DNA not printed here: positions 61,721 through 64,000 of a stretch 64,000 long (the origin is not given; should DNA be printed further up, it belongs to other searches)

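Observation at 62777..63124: EF-hand pair flanked by His/Asp-rich tracts inserted into A-type ATP synthase subunit I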

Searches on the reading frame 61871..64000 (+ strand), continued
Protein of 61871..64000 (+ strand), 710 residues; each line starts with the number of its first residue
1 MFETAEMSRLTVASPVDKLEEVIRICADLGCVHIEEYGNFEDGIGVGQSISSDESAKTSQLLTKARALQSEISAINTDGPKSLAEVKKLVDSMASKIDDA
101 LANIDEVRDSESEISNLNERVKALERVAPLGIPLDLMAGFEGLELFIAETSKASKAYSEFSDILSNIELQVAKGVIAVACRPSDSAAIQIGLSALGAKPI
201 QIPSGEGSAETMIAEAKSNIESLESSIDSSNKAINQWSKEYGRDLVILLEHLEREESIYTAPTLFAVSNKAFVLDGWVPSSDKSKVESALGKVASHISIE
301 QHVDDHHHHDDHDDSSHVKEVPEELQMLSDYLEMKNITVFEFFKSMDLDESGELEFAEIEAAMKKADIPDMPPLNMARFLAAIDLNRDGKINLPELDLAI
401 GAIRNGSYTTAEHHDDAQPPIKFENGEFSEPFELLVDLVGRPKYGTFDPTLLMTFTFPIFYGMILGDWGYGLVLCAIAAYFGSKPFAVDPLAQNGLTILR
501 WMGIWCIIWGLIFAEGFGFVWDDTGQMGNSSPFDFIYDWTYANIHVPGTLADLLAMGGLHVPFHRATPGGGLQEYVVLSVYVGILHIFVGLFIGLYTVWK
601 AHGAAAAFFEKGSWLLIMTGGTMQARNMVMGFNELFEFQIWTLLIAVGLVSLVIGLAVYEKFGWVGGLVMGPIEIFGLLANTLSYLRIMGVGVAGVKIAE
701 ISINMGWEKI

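Call 12: search_solved_structures(query=P0001, max_evalue=0.01, show_alignments=3)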
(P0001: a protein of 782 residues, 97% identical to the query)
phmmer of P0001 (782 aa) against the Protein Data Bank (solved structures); distinct sequences matched with E-value up to 0.01: 37.
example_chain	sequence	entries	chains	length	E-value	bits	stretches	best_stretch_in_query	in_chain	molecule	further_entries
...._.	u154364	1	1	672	4.6e-24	87.9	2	557-772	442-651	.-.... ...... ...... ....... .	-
5gar_N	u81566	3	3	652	1.4e-21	79.7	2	411-529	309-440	Archaeal/vacuolar-type H+-ATPase subunit I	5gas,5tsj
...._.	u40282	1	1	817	1.4e-20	76.4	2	675-771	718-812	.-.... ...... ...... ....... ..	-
5y5x_N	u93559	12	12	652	2.3e-20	75.7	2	411-771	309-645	V-type ATP synthase subunit I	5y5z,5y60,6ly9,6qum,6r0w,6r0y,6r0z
8yy1_N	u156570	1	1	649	2.7e-20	75.4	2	411-771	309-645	V-type ATP synthase subunit I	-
7uw9_a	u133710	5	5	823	8.3e-20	73.8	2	675-773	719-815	V-type proton ATPase subunit a3 | V-type proton ATPase subunit a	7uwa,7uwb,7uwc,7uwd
9u6q_N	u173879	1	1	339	8.7e-19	70.5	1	413-771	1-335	V-type ATP synthase subunit I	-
36qu_a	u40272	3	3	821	1.7e-17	66.2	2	675-771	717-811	V-type proton ATPase subunit a3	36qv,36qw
9u6s_N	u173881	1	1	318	2.5e-15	59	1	424-529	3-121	V-type ATP synthase subunit I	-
6o7u_a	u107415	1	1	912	1e-14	57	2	677-776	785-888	V-type proton ATPase subunit a, Golgi isoform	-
9u6r_N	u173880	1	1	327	1.1e-14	56.9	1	420-760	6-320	V-type ATP synthase subunit I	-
6o7v_a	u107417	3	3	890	2.1e-14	56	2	677-775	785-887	V-type proton ATPase subunit a, Golgi isoform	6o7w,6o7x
9u6h_N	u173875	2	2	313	1.4e-13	53.2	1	425-760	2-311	V-type ATP synthase subunit I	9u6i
9u6g_N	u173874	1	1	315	1.6e-13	53.1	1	426-760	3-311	V-type ATP synthase subunit I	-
9u6j_N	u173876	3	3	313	3e-13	52.1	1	430-760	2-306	V-type ATP synthase subunit I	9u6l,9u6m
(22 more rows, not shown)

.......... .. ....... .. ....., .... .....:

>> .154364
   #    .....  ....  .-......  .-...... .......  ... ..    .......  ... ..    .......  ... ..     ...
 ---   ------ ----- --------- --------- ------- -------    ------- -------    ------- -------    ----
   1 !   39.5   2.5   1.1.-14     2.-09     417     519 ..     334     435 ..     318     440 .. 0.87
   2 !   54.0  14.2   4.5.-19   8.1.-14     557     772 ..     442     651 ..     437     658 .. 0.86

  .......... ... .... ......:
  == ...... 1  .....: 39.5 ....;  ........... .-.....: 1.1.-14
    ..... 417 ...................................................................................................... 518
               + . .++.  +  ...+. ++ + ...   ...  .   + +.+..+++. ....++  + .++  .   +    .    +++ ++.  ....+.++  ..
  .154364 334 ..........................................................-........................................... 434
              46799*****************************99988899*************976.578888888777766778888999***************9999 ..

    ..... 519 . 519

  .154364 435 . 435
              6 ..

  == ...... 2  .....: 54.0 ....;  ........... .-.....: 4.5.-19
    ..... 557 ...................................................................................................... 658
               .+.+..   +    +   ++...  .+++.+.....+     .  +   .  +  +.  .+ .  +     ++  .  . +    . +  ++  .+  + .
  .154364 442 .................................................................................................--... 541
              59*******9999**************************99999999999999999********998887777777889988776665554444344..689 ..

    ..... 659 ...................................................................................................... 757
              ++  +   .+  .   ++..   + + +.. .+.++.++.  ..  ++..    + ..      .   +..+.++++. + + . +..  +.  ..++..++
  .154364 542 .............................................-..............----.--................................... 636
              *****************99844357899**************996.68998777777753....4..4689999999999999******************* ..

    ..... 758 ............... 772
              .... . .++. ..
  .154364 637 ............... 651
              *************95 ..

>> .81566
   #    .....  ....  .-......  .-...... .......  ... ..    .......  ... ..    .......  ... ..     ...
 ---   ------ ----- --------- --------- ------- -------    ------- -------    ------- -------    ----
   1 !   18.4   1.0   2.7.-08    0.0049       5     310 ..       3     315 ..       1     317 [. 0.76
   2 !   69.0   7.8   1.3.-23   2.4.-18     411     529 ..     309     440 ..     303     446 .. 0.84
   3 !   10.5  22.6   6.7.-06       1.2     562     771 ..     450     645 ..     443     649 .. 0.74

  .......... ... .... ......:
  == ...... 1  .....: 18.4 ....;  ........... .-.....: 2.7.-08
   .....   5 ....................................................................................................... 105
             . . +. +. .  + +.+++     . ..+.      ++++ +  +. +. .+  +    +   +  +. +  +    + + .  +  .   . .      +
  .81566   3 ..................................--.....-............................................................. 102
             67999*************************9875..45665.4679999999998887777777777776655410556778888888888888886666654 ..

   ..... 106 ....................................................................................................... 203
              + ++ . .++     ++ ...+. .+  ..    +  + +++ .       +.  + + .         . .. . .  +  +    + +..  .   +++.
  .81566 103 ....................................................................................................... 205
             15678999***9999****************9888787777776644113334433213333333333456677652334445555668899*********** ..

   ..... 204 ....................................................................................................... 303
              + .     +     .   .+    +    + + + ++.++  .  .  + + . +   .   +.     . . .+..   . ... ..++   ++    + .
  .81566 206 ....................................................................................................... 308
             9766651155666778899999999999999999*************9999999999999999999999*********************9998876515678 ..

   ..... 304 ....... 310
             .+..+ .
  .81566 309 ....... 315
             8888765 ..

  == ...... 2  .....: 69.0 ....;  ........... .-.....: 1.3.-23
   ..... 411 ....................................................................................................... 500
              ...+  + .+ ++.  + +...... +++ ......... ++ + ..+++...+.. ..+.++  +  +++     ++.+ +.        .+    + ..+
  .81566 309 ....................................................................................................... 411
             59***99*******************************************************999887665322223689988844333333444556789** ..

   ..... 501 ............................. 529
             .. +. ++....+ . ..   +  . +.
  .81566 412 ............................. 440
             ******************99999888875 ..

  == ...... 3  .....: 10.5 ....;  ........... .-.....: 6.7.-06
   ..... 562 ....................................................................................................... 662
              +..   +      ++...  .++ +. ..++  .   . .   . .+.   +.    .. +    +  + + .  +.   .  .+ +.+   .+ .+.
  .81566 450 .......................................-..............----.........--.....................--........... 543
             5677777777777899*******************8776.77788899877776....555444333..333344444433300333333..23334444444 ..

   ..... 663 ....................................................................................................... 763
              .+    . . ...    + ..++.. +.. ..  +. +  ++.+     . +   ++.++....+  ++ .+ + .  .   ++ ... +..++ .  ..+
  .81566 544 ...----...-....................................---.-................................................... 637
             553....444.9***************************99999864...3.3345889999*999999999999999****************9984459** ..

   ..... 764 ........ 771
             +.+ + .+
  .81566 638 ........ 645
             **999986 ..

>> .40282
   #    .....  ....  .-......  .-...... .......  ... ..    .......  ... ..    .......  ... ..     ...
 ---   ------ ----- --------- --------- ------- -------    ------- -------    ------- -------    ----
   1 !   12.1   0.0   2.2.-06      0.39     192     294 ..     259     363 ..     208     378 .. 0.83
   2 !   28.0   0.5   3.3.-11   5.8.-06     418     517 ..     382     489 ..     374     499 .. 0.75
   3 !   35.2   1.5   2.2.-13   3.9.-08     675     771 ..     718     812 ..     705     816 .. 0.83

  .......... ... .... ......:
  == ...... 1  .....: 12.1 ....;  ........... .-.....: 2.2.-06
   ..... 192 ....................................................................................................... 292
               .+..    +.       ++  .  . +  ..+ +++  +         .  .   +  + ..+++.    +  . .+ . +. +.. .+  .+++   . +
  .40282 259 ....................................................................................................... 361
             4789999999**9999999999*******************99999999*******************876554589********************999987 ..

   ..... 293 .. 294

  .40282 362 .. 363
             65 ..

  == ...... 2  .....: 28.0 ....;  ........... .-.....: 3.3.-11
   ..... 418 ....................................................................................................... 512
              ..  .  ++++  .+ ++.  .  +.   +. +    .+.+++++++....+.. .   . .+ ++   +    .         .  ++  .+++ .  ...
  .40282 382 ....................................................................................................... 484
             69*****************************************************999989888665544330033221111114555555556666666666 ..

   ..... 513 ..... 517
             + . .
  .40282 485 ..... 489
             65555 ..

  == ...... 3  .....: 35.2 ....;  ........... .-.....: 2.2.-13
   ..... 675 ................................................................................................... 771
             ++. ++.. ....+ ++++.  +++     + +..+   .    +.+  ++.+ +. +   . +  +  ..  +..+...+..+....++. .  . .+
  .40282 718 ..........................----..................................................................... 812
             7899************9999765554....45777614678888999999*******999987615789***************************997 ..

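Call 28: find_related_loci(query=A1, collection=genome_contigs, flank=6000)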
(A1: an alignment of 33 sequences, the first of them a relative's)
Query A1 (782 aa) in genome_contigs; peptide patterns used: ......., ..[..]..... (x = any residue, [..] = any of these).
251 stretches matched a pattern; 225 encode a relative of the query (tblastn E <= 1e-3); the best 80 are kept; 80 distinct loci.
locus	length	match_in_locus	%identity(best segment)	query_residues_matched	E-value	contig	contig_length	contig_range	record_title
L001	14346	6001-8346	100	1-782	0e+0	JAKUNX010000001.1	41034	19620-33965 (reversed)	MAG: Candidatus Poseidoniaceae archaeon isolate ALOHA_A2.0_18 A2.0-MGIIa-L1-1_1, whole genome shotgun sequence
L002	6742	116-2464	91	1-782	0e+0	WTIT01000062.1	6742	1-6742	MAG: Methanobacteriota archaeon isolate PL36325bin_14 NODE_4565_length_6742_cov_11.447884, whole genome shotgun sequence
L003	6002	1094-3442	87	1-782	0e+0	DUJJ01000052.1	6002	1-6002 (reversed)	MAG TPA_asm: Candidatus Poseidoniaceae archaeon isolate UBA8725 contig_144120, whole genome shotgun sequence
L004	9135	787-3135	85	1-782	0e+0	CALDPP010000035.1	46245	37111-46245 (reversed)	MAG TPA_asm: uncultured euryarchaeote isolate ERR598966_bin.16_CONCOCT_v1.1_MAG genome assembly, contig: ERZ832020.82, w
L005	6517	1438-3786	77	1-782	0e+0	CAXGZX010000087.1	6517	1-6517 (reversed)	MAG TPA_asm: uncultured Candidatus Poseidoniales archaeon isolate SRR12479745_concoct_51 genome assembly, contig: ERZ487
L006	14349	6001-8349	76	1-782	0e+0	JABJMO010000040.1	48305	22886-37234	MAG: Methanobacteriota archaeon isolate SI075_bin14 k141_180247, whole genome shotgun sequence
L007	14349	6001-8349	76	1-782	0e+0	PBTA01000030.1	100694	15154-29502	MAG: Methanobacteriota archaeon isolate NP73 9836, whole genome shotgun sequence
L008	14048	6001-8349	76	1-782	0e+0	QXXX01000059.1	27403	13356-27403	MAG: Candidatus Poseidoniales archaeon isolate NorthSea_HE361-13_A07 BWM10_Refined_7_59, whole genome shotgun sequence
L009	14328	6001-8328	69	6-782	0e+0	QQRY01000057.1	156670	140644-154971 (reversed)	MAG: Candidatus Poseidoniales archaeon isolate bin_137 U_43176-57, whole genome shotgun sequence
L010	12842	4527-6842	68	6-782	0e+0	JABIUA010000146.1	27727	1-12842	MAG: Methanobacteriota archaeon isolate SI072_bin37 k141_1971044, whole genome shotgun sequence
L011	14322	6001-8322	69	6-782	0e+0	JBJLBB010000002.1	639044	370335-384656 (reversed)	MAG: Candidatus Poseidoniaceae archaeon isolate LRMED-012 MGIIa-LRMED-012-C2, whole genome shotgun sequence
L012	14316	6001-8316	68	6-782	0e+0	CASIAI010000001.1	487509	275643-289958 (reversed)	MAG: Candidatus Poseidoniaceae archaeon isolate FRAM_WSC20_S10_BML_bin_36_1 genome assembly, contig: FRAM_WSC20_S10_BML_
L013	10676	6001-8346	69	1-782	0e+0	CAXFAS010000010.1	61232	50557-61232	MAG TPA_asm: uncultured euryarchaeote isolate ERR599092_binner12_Refined_81 genome assembly, contig: ERZ841394.447, whol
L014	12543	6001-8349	77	1-782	0e+0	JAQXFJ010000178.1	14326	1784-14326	MAG: Candidatus Poseidoniaceae archaeon isolate cluster3-bin.58 k119_672376, whole genome shotgun sequence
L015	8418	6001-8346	88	1-782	0e+0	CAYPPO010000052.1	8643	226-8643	MAG TPA_asm: uncultured Candidatus Poseidoniales archaeon isolate binchicken_co76_63 genome assembly, contig: NODE_10405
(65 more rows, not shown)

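Call 30: search_protein_representatives(protein=P0001)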
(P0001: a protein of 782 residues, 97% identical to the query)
Query: 782 residues. Proteins with E-value up to 0.001 (for the whole library): 6340; up to 1e-10: 3079; up to 1e-30: 274. The best 150 are listed.
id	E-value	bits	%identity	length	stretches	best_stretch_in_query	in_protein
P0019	0.0e+00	1590.5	89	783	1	1-782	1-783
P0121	2.1e-228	776.9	54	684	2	414-782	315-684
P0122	3.6e-174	597.5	47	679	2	412-781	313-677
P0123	1.1e-115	404.2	39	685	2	415-776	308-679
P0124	4.2e-108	379.1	40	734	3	3-313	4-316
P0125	6.3e-103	361.9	37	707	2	413-779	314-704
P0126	5.3e-94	332.5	35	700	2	413-779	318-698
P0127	2.9e-90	320.1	36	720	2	417-780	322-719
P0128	2.6e-88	313.6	60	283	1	507-782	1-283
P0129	3.7e-87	309.8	37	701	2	410-779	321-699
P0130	5.4e-85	302.7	68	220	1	164-377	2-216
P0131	6.1e-81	289.3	36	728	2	412-779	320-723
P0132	5.4e-77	276.2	32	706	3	7-314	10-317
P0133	1.3e-75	271.7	35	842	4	2-315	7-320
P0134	9.2e-72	258.9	37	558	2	412-774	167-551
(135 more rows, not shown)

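Call 33: list_cluster_members(proteins=[P0121, P0122, P0123, P0124, P0125, P0126, P0127, P0129])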
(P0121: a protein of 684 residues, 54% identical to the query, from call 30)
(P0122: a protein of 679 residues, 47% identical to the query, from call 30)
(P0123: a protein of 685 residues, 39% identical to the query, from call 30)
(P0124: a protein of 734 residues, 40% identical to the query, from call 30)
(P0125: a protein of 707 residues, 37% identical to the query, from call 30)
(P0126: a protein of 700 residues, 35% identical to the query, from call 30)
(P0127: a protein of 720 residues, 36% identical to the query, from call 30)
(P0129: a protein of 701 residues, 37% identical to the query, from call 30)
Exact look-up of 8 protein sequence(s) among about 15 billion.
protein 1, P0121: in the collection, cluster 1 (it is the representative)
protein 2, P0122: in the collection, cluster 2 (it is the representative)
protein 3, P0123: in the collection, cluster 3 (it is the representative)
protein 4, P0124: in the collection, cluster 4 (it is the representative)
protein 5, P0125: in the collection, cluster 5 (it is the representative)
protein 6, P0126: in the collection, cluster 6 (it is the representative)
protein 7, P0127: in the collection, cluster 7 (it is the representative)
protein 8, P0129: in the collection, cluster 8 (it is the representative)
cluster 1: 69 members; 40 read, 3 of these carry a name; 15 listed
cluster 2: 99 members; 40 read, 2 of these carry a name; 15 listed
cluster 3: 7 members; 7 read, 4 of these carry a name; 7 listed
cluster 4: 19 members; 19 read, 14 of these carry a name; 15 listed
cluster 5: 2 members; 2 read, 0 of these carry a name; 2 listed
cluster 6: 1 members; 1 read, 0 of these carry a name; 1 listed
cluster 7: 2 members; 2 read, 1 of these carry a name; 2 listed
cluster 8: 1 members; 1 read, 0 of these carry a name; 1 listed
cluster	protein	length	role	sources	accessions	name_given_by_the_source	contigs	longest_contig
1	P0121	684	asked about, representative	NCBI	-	-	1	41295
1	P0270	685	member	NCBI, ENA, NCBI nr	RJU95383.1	MAG: V-type ATP synthase subunit I [Candidatus Poseidoniales archaeon]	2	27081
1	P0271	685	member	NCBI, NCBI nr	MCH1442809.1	MAG: V-type ATP synthase subunit I [Candidatus Poseidoniaceae archaeon] | V-type ATP synthase subunit I [Candidatus Poseidoniaceae archaeon]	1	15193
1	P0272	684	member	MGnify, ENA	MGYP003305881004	FL=1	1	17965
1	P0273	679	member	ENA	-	-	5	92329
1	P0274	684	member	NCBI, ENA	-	-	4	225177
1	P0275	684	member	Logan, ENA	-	-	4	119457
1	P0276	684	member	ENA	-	-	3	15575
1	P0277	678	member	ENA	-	-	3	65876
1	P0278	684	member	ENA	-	-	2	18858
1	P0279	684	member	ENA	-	-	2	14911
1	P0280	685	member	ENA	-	-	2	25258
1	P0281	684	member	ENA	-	-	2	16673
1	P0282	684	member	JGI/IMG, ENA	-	-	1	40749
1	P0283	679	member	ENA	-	-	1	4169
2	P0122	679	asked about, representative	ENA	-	-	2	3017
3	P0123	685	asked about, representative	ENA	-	-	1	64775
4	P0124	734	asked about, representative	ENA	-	-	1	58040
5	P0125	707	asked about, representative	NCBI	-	-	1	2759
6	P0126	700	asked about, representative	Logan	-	-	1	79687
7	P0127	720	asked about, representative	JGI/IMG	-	V/A-type H+-transporting ATPase subunit I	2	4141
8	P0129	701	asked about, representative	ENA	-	-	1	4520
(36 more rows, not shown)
